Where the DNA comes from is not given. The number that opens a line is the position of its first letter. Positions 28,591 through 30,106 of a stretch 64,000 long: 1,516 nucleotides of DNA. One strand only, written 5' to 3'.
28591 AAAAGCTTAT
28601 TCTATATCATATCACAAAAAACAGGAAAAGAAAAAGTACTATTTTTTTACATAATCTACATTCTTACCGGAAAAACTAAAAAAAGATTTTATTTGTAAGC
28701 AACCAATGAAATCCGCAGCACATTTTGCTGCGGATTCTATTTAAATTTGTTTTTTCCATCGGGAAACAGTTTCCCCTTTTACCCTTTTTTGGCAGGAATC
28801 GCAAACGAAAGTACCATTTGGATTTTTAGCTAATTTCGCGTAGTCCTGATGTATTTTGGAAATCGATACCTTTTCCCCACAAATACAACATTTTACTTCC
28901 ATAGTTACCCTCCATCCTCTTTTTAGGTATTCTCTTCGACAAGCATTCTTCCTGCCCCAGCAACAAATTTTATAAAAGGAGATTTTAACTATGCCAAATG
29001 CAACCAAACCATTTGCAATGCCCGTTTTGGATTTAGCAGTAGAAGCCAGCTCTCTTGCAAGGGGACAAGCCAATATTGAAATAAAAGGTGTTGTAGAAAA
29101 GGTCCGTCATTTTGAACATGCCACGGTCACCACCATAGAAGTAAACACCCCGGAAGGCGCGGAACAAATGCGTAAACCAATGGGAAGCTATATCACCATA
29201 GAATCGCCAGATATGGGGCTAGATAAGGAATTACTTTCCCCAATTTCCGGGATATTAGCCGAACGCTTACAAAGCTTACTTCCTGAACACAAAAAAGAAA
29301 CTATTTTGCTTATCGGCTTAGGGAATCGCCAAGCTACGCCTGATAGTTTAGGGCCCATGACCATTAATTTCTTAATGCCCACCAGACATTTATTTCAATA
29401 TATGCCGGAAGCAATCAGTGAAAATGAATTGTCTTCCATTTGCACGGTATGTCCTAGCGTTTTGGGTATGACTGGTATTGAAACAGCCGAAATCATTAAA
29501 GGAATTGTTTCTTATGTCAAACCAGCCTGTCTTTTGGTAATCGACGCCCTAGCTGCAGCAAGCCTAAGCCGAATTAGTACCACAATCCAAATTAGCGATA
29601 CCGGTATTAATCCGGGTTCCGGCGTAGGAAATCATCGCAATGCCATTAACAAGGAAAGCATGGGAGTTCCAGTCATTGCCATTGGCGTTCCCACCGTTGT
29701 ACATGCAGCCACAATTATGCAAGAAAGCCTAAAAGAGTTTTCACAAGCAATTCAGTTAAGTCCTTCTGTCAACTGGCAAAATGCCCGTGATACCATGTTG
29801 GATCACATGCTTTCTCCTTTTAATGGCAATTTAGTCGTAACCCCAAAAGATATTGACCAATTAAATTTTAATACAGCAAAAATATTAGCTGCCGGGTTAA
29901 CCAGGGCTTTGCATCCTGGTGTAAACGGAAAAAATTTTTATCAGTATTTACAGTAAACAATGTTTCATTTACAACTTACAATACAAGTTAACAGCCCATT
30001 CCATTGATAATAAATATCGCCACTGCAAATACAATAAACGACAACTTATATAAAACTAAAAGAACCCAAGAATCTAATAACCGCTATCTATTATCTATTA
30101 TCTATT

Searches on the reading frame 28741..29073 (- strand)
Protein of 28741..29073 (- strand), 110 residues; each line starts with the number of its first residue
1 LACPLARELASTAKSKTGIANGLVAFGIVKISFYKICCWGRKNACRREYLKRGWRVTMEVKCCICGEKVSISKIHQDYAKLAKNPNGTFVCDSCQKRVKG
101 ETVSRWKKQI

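Call 5: search_protein_families(library=pfam, proteins=[window:28741-29073:-], max_evalue=0.01)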
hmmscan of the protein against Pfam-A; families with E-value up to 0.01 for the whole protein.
window:28741-29073:- (110 aa): 2 families
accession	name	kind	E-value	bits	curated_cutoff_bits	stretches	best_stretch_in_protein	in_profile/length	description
PF09963.14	DUF2197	-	1.1e-08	35.7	22.2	1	58-106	1-49/56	Uncharacterized protein conserved in bacteria (DUF2197)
PF14471.11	DUF4428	-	0.00094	19.4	27.8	1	61-98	1-30/51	Domain of unknown function (DUF4428)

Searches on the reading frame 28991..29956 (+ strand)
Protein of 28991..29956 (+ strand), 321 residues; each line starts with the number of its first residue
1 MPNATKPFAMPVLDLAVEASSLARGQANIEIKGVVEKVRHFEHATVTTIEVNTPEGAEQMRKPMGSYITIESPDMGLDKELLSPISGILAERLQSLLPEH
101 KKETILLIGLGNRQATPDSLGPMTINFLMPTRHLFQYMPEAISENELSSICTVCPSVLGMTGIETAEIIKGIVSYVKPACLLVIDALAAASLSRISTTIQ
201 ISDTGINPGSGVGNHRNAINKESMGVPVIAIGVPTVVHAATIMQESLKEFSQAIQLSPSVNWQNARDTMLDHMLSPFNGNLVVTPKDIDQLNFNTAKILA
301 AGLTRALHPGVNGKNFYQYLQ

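Call 5: search_protein_families(library=pfam, proteins=[window:28991-29956:+], max_evalue=0.01)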
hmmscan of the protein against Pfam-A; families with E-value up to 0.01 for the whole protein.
window:28991-29956:+ (321 aa): 2 families
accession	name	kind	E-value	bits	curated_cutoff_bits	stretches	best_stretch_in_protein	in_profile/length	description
PF03418.19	Peptidase_A25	-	5.4e-78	262.8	27.8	2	25-247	15-239/353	Germination protease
PF06866.16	DUF1256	-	0.00022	21.1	27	0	90-128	14-51/164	Protein of unknown function (DUF1256)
